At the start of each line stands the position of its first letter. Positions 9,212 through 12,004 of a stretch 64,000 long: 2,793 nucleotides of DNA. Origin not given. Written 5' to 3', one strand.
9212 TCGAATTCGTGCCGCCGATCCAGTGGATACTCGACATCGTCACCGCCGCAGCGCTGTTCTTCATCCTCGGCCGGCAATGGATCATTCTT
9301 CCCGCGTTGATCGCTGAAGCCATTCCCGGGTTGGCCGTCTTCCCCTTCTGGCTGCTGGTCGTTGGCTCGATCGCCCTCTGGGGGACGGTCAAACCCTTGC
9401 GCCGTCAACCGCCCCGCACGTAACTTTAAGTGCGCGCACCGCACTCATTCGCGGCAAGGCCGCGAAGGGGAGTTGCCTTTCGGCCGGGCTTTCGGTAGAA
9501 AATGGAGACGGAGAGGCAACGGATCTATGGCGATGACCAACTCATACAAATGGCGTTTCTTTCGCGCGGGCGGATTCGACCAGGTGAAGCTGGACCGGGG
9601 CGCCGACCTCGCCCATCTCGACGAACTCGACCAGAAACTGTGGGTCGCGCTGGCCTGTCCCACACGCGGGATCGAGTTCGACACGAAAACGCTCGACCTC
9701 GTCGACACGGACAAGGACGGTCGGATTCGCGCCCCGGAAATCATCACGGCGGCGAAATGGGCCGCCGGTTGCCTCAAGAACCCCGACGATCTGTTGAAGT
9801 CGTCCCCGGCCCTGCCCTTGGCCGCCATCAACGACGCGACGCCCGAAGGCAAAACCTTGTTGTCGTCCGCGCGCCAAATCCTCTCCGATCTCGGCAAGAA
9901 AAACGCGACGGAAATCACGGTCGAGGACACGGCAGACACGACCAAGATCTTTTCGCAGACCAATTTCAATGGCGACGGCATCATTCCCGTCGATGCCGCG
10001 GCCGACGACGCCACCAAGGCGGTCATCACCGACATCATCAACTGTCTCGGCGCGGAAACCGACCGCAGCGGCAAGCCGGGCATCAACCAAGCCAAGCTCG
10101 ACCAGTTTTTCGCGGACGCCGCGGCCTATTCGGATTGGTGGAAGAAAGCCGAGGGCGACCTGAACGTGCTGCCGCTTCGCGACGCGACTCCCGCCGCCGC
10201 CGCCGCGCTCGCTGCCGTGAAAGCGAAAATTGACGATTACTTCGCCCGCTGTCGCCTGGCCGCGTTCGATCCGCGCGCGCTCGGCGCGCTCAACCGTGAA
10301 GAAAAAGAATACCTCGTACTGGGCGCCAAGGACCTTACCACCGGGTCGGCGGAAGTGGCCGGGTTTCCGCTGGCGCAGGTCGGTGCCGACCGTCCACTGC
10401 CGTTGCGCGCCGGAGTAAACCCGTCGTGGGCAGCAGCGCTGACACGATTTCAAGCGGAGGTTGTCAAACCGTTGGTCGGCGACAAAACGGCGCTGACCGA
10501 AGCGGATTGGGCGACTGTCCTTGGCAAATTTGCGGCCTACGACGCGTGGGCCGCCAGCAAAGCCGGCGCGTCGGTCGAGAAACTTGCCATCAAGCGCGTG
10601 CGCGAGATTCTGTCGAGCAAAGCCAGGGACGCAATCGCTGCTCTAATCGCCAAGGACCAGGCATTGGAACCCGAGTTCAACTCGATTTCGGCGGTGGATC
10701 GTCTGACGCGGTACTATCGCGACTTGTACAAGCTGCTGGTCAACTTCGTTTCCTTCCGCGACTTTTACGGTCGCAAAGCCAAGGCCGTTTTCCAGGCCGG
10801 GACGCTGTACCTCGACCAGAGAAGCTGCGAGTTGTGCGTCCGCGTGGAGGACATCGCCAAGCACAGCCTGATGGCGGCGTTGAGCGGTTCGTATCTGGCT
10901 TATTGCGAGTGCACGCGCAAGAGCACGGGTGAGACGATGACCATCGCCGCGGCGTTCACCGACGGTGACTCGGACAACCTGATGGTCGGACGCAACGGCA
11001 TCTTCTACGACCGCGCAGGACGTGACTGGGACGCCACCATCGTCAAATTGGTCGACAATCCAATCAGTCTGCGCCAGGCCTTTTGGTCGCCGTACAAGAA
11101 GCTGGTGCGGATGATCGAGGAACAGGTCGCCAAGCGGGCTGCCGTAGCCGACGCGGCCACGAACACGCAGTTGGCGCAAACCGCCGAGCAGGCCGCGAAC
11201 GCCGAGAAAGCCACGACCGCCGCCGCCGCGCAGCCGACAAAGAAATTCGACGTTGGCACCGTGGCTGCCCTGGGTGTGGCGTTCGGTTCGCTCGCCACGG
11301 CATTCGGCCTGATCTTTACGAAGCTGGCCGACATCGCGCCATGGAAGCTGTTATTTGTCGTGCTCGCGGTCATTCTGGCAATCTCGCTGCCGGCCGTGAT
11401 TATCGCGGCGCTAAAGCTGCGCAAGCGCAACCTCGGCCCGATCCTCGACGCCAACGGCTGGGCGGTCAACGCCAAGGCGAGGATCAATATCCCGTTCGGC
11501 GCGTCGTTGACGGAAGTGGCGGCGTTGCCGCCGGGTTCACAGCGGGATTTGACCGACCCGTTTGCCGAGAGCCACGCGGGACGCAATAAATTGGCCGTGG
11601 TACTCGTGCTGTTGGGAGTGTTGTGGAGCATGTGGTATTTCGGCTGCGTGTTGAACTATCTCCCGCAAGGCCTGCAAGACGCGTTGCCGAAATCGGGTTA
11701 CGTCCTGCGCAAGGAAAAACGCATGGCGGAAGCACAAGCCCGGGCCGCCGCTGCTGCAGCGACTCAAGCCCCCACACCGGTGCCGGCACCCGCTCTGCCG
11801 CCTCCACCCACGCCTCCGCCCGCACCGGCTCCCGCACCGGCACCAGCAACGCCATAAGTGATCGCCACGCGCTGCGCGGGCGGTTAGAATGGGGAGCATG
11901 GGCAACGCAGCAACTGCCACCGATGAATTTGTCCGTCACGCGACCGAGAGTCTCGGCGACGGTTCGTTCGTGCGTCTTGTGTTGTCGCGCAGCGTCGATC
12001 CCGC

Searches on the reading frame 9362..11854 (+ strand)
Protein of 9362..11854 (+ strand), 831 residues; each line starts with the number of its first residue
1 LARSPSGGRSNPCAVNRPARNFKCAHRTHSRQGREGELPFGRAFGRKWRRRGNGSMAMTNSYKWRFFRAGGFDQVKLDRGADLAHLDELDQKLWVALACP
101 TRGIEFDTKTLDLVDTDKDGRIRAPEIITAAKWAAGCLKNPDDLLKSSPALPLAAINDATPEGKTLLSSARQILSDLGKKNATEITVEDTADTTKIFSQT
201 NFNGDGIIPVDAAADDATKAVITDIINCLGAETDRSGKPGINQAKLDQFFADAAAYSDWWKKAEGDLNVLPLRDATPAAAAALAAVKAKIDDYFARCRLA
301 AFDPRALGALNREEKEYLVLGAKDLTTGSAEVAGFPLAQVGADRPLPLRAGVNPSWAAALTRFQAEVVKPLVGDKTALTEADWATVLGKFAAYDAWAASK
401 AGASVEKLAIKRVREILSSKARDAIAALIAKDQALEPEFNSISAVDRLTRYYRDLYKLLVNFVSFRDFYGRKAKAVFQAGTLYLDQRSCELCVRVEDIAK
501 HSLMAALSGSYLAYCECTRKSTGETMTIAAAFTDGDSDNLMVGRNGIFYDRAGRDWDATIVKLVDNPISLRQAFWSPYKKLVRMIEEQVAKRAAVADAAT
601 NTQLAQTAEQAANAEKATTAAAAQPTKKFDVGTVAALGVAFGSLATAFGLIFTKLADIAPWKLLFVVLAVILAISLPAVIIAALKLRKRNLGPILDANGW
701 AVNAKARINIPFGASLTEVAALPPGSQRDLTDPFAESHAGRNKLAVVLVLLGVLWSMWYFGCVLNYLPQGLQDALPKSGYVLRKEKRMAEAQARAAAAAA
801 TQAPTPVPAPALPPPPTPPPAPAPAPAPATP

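Call 73: search_protein_families(library=pfam, proteins=[window:9362-11854:+], max_evalue=0.001)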
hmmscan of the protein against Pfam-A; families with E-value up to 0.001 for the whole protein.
window:9362-11854:+ (831 aa): 1 family
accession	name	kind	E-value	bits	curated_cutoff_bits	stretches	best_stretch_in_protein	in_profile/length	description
PF07690.21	MFS_1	-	0.00047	19.6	33.4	1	618-768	106-226/347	Major Facilitator Superfamily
